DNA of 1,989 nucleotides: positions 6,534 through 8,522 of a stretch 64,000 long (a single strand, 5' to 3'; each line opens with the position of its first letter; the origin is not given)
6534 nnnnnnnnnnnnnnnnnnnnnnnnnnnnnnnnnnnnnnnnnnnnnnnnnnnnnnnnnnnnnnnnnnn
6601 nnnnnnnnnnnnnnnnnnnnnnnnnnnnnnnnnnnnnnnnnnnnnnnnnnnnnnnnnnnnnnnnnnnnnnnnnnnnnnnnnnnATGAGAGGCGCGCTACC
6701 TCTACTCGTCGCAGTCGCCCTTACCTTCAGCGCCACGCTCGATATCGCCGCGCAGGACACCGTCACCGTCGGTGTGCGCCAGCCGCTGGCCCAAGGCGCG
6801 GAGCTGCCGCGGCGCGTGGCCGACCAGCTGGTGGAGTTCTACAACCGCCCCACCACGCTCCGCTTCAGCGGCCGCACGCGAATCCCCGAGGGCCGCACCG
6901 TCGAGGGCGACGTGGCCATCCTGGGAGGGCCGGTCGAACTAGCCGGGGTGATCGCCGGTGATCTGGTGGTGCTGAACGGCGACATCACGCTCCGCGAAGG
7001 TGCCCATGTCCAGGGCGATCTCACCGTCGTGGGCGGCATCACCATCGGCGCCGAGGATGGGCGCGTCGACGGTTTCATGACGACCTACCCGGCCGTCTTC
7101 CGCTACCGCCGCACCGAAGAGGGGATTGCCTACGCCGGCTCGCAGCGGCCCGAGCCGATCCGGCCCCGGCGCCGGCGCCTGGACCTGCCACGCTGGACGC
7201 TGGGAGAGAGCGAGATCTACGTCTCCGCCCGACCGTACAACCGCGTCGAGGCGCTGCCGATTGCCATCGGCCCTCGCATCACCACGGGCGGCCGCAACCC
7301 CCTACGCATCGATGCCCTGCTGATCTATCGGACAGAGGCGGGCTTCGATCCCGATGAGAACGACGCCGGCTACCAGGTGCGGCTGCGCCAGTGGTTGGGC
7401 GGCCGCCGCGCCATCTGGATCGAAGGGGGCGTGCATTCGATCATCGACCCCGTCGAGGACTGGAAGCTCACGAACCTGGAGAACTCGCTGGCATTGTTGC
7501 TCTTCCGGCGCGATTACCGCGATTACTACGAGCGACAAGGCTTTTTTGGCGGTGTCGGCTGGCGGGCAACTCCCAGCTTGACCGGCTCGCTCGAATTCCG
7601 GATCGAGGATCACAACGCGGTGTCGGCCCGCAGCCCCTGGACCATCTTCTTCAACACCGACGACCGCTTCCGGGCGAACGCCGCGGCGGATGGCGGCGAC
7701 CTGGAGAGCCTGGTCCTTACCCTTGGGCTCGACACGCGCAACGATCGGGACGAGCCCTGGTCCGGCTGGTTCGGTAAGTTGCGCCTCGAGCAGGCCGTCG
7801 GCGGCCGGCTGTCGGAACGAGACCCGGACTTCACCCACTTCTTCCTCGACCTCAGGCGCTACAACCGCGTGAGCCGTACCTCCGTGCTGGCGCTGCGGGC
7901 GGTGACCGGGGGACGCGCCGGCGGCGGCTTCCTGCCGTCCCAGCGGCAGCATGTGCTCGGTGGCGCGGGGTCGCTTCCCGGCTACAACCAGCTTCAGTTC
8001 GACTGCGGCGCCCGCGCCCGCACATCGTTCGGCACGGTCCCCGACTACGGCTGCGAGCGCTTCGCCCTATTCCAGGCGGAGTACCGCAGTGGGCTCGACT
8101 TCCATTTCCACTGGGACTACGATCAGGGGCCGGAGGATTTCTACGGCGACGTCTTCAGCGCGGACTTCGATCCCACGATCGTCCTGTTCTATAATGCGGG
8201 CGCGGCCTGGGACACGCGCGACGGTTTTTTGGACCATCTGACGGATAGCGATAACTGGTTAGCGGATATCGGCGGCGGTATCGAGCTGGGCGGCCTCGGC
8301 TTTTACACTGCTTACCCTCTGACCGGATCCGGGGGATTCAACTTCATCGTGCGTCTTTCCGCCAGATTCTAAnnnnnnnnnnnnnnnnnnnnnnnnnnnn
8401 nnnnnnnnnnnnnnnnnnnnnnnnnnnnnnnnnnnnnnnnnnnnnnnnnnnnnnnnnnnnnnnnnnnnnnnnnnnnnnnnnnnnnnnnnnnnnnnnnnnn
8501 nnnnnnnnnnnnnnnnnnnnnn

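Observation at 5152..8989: NtrC-type activator immediately followed by a textbook sigma54 promoter driving an Omp85-like outer-membrane protein with a bactofilin-like domain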

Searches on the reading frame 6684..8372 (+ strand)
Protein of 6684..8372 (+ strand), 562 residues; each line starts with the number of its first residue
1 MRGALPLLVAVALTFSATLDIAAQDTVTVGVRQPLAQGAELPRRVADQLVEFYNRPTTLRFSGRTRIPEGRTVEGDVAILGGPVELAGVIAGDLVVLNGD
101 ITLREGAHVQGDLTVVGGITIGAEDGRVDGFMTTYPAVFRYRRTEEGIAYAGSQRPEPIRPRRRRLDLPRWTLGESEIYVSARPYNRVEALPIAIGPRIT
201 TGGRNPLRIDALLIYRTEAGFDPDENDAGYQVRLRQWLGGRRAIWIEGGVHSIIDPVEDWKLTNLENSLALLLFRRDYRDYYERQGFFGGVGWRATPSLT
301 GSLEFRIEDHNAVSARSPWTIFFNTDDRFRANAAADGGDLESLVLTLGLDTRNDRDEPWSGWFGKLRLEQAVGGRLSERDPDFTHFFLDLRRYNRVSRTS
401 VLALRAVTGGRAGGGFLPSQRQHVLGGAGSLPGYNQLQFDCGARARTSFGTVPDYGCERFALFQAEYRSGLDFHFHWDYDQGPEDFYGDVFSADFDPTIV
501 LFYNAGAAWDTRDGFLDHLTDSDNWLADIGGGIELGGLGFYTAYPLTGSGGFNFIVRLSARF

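Call 8: search_protein_families(library=pfam, proteins=[window:6684-8372:+], max_evalue=0.1)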
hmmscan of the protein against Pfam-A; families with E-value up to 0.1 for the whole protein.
window:6684-8372:+ (562 aa): 3 families
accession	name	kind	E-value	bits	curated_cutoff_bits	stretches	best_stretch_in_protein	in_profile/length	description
PF01103.29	Omp85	-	1.8e-08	34.8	24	1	282-533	59-289/325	Omp85 superfamily domain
PF18939.6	DUF5686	-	0.0003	19.8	39.2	1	185-334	337-483/669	Family of unknown function (DUF5686)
PF04519.19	Bactofilin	-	0.032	14.9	27.9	1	66-128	2-62/98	Polymer-forming cytoskeletal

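Call 9: search_protein_families(library=ncbifam, proteins=[window:6684-8372:+], max_evalue=0.1)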
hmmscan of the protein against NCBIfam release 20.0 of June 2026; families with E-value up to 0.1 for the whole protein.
window:6684-8372:+ (562 aa): 1 family
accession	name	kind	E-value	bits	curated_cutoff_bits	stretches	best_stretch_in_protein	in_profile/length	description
NF047779.1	Omp85_fam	subfamily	1.9e-06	27.6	200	1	335-439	219-333/423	Omp85 family outer membrane protein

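Call 13: find_homologous_proteins(query=window:6684-8372:+, max_evalue=0.001)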
Query window:6684-8372:+ (562 aa): 447 proteins with E <= 0.001 among 8000 candidates; the best 120 are listed.
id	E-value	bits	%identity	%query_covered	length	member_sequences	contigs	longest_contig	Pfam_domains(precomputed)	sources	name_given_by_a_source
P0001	0.0e+0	1290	100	100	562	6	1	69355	PF01103.30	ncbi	-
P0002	0.0e+0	1154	89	100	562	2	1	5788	PF01103.30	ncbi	-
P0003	0.0e+0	1054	81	100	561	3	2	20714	PF01103.30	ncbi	-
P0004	3.9e-263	892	69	100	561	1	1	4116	PF01103.30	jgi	jgi:hypothetical protein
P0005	2.4e-258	876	69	100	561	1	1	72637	PF01103.30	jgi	-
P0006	8.4e-254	861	71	96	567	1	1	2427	PF01103.30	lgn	-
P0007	9.0e-252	855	66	100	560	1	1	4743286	PF01103.30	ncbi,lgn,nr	ncbi:MAG: BamA/TamA family outer membrane protein [Gemmatimonadota bacterium]|nr:MAG: BamA/TamA fami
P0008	1.9e-246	837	65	100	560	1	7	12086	PF01103.30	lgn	-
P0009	3.6e-246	836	65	100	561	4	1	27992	PF01103.30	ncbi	-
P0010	3.6e-245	833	66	96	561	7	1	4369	PF01103.30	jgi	-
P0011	8.0e-245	832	64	100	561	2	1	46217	PF01103.30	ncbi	-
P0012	1.4e-244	831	66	100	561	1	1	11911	PF01103.30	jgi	jgi:hypothetical protein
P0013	6.1e-243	826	66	100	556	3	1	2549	PF01103.30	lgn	-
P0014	1.1e-242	825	65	100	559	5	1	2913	PF01103.30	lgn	-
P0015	4.8e-240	816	64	100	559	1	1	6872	PF01103.30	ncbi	-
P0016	2.2e-239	814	64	100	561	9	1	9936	PF01103.30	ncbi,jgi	jgi:hypothetical protein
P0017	8.2e-239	812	65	100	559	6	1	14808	PF01103.30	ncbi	-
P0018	1.6e-237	808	65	96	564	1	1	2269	PF01103.30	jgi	jgi:hypothetical protein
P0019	3.0e-237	807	65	96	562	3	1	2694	PF01103.30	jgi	-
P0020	9.0e-237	805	64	100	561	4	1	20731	PF01103.30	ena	-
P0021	1.1e-236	805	63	99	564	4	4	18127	PF01103.30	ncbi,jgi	jgi:hypothetical protein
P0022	2.6e-236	804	64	100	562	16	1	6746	PF01103.30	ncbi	-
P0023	1.4e-234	798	62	100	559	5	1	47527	PF01103.30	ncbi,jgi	jgi:hypothetical protein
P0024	2.1e-234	797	63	100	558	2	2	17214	PF01103.30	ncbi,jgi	jgi:hypothetical protein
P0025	1.8e-233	794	63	99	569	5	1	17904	PF01103.30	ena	-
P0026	5.7e-233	793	62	100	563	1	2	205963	PF01103.30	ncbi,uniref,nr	ncbi:MAG: BamA/TamA family outer membrane protein [Gemmatimonadetes bacterium]|uniref:BamA/TamA fami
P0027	2.6e-232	790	61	100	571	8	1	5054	PF01103.30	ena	-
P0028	3.6e-232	790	62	100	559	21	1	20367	PF01103.30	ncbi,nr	ncbi:MAG: BamA/TamA family outer membrane protein [Gemmatimonadetes bacterium]|nr:BamA/TamA family o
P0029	7.9e-231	786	63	96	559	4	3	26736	PF01103.30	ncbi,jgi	jgi:hypothetical protein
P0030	8.5e-230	782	61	100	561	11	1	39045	PF01103.30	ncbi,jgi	jgi:hypothetical protein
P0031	5.6e-229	779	61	100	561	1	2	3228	PF01103.30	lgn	-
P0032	3.2e-228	777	63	96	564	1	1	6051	PF01103.30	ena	-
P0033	1.1e-227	775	61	99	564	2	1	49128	PF01103.30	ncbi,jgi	jgi:hypothetical protein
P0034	3.6e-227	773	62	99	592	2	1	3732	PF01103.30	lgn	-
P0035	7.7e-227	772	62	96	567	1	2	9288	PF01103.30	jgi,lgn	jgi:hypothetical protein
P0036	1.3e-225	768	61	99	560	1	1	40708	PF01103.30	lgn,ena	-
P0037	1.9e-224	765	61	96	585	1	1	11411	PF01103.30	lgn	-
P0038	2.0e-224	764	62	95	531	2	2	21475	PF01103.30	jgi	jgi:hypothetical protein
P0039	1.5e-223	762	61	99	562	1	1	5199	PF01103.30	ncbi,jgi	jgi:hypothetical protein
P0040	1.9e-223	761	61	99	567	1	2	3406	PF01103.30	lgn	-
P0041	6.9e-223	759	63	96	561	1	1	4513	PF01103.30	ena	-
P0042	1.2e-222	759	62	96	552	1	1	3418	PF01103.30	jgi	jgi:hypothetical protein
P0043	2.7e-221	754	61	99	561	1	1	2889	PF01103.30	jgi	jgi:hypothetical protein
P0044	2.5e-219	748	61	100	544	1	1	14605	PF01103.30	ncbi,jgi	jgi:hypothetical protein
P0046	7.8e-170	584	63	72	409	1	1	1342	PF01103.30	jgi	jgi:hypothetical protein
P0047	5.7e-162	558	51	96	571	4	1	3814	PF01103.30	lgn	-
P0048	7.9e-162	558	49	96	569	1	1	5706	PF04519.20,PF01103.30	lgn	-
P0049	7.9e-152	525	61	67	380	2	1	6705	PF01103.30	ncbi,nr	ncbi:MAG TPA: BamA/TamA family outer membrane protein, partial [Gemmatimonadota bacterium]|nr:BamA/T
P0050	2.6e-149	516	47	96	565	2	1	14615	PF01103.30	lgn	-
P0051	2.0e-148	514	47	96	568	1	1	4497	PF01103.30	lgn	-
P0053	1.5e-142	494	47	96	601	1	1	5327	PF01103.30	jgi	jgi:cytoskeletal protein CcmA (bactofilin family)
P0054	1.7e-136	474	65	55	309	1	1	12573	PF01103.30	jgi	jgi:outer membrane protein assembly factor BamA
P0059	1.3e-107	379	40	98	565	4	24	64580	PF01103.30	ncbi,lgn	-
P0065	8.6e-106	373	41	99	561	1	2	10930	PF01103.30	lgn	-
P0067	1.4e-105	372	41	93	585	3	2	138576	PF01103.30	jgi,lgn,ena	-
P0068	2.5e-105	371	40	96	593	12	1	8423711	-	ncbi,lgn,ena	-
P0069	4.3e-105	370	43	94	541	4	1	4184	PF01103.30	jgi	jgi:hypothetical protein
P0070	4.5e-105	370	42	93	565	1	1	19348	PF01103.30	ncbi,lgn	ncbi:MAG TPA: hypothetical protein VF212_00835 [Longimicrobiales bacterium]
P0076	1.0e-103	366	43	93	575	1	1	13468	PF01103.30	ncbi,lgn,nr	ncbi:MAG: BamA/TamA family outer membrane protein [Gemmatimonadetes bacterium]|nr:BamA/TamA family o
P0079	1.6e-103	365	41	99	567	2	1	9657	PF01103.30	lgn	-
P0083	2.1e-102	361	40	95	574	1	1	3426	PF01103.30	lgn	-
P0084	2.3e-102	361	40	93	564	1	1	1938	PF01103.30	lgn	-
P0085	3.8e-102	361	40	91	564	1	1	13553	PF01103.30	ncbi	-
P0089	3.7e-101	357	48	64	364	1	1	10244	PF01103.30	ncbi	-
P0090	1.8e-100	355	40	93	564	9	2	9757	PF01103.30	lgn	-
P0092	2.6e-100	355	39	95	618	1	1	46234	PF01103.30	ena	-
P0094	8.0e-100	353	40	93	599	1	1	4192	PF01103.30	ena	-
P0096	1.7e-99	352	40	93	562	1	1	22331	PF01103.30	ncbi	ncbi:MAG TPA: BamA/TamA family outer membrane protein [Longimicrobiales bacterium]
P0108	2.0e-97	345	39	93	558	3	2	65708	PF01103.30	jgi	jgi:hypothetical protein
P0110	9.1e-97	343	41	94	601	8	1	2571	PF01103.30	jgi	jgi:hypothetical protein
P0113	3.3e-96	341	41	92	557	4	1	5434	PF01103.30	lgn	-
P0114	2.1e-95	338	39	93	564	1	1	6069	PF01103.30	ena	-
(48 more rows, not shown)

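Call 14: find_related_loci(query=window:6684-8372:+, collection=genome_contigs, flank=8000)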
Query window:6684-8372:+ (562 aa) in genome_contigs; peptide patterns used: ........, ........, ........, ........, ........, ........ (x = any residue, [..] = any of these).
72 stretches matched a pattern; 1 encode a relative of the query (tblastn E <= 1e-3); 1 distinct loci.
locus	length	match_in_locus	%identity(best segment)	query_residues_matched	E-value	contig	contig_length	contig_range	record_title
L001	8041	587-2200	66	24-562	0e+0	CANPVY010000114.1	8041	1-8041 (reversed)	MAG: uncultured bacterium isolate 3300027893_57 genome assembly, contig: 3300027893.a:Ga0209636_10014428, whole genome s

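Call 15: find_encoding_contigs(protein=P0007, flank=9000, max_places=2)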
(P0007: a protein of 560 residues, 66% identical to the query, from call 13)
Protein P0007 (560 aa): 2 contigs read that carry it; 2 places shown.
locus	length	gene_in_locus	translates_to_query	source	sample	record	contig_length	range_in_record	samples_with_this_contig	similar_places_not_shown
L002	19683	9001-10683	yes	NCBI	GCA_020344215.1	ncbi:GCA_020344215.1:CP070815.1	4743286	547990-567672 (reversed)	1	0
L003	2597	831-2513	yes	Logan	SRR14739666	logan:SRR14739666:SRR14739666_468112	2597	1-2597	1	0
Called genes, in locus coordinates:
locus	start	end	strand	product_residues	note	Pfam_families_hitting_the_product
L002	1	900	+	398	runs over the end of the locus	PF02749:QRPTase_N, PF01729:QRPTase_C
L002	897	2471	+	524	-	PF01636:APH (weak), PF13238:AAA_18 (weak), PF13671:AAA_33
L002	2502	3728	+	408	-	PF00672:HAMP (faint), PF00512:HisKA (weak), PF02518:HATPase_c, PF13581:HATPase_c_2 (weak)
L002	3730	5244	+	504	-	PF05299:Peptidase_M61 (weak)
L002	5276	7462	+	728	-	PF18939:DUF5686 (faint)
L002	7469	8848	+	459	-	PF00072:Response_reg, PF00158:Sigma54_activat, PF01078:Mg_chelatase (faint), PF14532:Sigma54_activ_2, PF07728:AAA_5 (weak), PF25601:AAA_lid_14, PF02954:HTH_8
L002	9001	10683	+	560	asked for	PF01103:Omp85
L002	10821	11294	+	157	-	-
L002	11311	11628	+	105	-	-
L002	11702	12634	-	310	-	PF00291:PALP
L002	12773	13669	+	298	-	PF01975:SurE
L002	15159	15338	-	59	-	-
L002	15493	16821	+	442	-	PF01103:Omp85 (weak)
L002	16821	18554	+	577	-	-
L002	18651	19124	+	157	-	PF03703:bPH_2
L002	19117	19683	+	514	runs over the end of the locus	PF03703:bPH_2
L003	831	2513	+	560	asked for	PF01103:Omp85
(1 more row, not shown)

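Call 16: find_encoding_contigs(protein=P0026, flank=9000, max_places=2)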
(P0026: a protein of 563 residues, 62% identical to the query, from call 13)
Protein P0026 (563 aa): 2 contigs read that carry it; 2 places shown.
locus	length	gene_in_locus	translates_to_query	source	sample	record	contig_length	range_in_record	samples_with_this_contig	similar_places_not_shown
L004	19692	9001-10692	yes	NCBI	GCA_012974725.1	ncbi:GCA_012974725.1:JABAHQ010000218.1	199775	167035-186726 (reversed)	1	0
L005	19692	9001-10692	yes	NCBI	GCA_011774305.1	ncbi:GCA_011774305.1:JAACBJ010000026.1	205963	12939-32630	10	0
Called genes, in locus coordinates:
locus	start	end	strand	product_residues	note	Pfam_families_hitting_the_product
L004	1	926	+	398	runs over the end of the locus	PF02749:QRPTase_N, PF01729:QRPTase_C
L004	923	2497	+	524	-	PF01636:APH (weak), PF13238:AAA_18 (weak), PF13671:AAA_33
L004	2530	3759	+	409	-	PF00512:HisKA (weak), PF13581:HATPase_c_2 (weak), PF02518:HATPase_c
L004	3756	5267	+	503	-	PF05299:Peptidase_M61 (weak)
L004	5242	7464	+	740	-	PF03865:ShlB (faint)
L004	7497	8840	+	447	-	PF00072:Response_reg, PF01078:Mg_chelatase (faint), PF00158:Sigma54_activat, PF13191:AAA_16 (weak), PF14532:Sigma54_activ_2, PF07728:AAA_5, PF25601:AAA_lid_14, PF02954:HTH_8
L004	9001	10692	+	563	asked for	PF01103:Omp85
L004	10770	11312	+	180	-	-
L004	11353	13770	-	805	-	PF12704:MacB_PCD, PF02687:FtsX, PF12704:MacB_PCD, PF02687:FtsX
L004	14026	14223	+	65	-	PF01165:Ribosomal_S21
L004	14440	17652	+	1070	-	PF00930:DPPIV_N (faint), PF26549:Tricorn_N, PF26550:Tricorn_2nd, PF07676:PD40 (weak), PF26549:Tricorn_N, PF01979:Amidohydro_1, PF07969:Amidohydro_3 (faint)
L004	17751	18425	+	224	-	PF11249:DUF3047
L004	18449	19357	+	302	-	PF01975:SurE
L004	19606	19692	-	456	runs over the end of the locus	PF00890:FAD_binding_2 (weak), PF03486:HI0933_like (faint), PF07992:Pyr_redox_2, PF12831:FAD_oxidored (faint), PF13738:Pyr_redox_3, PF00070:Pyr_redox, PF02852:Pyr_redox_dim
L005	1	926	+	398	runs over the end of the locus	PF02749:QRPTase_N, PF01729:QRPTase_C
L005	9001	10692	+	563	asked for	PF01103:Omp85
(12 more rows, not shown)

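Call 17: find_encoding_contigs(protein=P0068, flank=9000, max_places=2)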
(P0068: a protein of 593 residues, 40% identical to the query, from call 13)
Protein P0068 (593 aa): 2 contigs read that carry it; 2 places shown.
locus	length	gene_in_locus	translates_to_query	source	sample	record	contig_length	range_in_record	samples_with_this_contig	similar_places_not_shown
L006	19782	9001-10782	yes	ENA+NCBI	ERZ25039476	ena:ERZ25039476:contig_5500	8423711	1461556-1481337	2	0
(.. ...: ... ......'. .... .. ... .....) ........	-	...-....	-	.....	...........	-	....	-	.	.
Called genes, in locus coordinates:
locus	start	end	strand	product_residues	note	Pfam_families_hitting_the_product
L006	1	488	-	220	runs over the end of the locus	-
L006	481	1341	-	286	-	PF13354:Beta-lactamase2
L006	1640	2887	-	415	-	PF04551:GcpE, PF26540:GcpE_C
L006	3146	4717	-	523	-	PF04389:Peptidase_M28, PF01546:Peptidase_M20 (weak)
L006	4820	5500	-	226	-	PF10294:Methyltransf_16, PF13489:Methyltransf_23 (weak), PF13649:Methyltransf_25, PF13847:Methyltransf_31, PF08241:Methyltransf_11, PF08242:Methyltransf_12 (weak)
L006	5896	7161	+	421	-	PF00512:HisKA, PF02518:HATPase_c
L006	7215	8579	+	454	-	PF00072:Response_reg, PF00158:Sigma54_activat, PF01078:Mg_chelatase (faint), PF13191:AAA_16 (weak), PF14532:Sigma54_activ_2, PF07728:AAA_5 (weak), PF25601:AAA_lid_14, PF02954:HTH_8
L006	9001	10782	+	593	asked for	-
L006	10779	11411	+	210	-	-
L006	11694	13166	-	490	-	PF00266:Aminotran_5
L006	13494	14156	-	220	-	PF00581:Rhodanese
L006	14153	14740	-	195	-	PF20398:DUF6691 (weak), PF04143:Sulf_transp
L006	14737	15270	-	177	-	PF04143:Sulf_transp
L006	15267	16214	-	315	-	PF00581:Rhodanese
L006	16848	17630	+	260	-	PF13620:CarboxypepD_reg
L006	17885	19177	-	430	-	PF13701:DDE_Tnp_1_4, PF01609:DDE_Tnp_1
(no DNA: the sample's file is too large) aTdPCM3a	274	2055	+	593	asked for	-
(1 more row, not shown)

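Call 25: find_related_loci(query=A1, collection=metagenome_contigs, flank=6000)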
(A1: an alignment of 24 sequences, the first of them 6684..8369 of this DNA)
Query A1 (562 aa) in metagenome_contigs; peptide patterns used: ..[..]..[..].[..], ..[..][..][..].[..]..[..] (x = any residue, [..] = any of these).
555 stretches matched a pattern; 238 encode a relative of the query (tblastn E <= 1e-3); the best 80 are kept; 80 distinct loci.
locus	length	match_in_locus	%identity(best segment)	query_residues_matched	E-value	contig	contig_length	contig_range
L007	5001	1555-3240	88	1-562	0e+0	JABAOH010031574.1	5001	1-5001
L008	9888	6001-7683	81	1-562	0e+0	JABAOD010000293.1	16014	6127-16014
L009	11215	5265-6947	81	1-562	0e+0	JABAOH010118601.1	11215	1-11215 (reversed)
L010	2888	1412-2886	91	1-506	0e+0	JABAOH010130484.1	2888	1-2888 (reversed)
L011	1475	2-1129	99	187-562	0e+0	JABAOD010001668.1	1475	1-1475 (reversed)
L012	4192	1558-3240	66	1-562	0e+0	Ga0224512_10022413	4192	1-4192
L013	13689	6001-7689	62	1-562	0e+0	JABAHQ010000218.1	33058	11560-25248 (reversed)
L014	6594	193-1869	64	1-562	0e+0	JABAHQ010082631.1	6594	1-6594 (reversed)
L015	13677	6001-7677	62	1-562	0e+0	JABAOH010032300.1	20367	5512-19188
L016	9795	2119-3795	62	1-562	0e+0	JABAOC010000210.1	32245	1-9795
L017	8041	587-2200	66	24-562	0e+0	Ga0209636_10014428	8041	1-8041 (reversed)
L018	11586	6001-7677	63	1-560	0e+0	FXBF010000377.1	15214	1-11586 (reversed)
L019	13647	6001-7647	61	3-560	0e+0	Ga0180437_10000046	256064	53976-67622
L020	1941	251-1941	79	1-556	0e+0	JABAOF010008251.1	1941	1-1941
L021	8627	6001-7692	56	8-562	0e+0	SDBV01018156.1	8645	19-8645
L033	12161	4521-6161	38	41-562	6e-101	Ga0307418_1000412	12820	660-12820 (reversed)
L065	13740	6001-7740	35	8-562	1e-80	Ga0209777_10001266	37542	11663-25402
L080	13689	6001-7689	34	18-562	6e-77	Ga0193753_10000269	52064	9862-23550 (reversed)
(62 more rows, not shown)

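Call 33: predict_structure(alignment_id=A1)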
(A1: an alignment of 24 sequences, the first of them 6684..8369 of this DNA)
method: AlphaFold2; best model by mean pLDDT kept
length: 562 residues; sequences in the alignment: 24
mean_pLDDT: 73.0   pTM: 0.65
mean pLDDT of the five models: 73.0, 71.7, 71.6, 71.0, 68.6
residues with pLDDT >= 90: 138; 70-90: 221; 50-70: 105; < 50: 98
segments of 3 or more residues with pLDDT < 50: 1-4, 15-39, 153-176, 185-190, 428-437, 473-494, 560-562
pLDDT, mean of each block of 10 residues (from residue 1): 50 46 25 34 81 91 87 93 88 90 92 85 84 78 78 39 37 45 50 71 81 68 68 91 92 82 69 75 93 89 97 71 62 88 96 72 94 93 94 79 89 88 66 48 68 83 84 46 36 59 84 63 74 73 73 63 41
secondary structure, 60 per line:
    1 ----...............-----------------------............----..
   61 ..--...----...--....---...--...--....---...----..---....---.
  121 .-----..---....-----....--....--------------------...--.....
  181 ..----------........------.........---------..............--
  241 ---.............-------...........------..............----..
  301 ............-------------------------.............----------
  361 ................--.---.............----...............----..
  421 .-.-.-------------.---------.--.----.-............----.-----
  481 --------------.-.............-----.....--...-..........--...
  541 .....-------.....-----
elements in order: H5-19 H43-54 E59-62 E65-67 E72-74 E77-80 E84-86 E89-91 E94-97 E101-103 E113-116 E132-135 E141-144 E147-150 E171-173 E176-182 E193-200 E207-215 E228-238 E244-256 H264-274 E281-294 E299-312 E338-350 E361-376 E383-395 E400-414 E459-470 E497-509 H515-519 E526-535 E538-545 E553-557
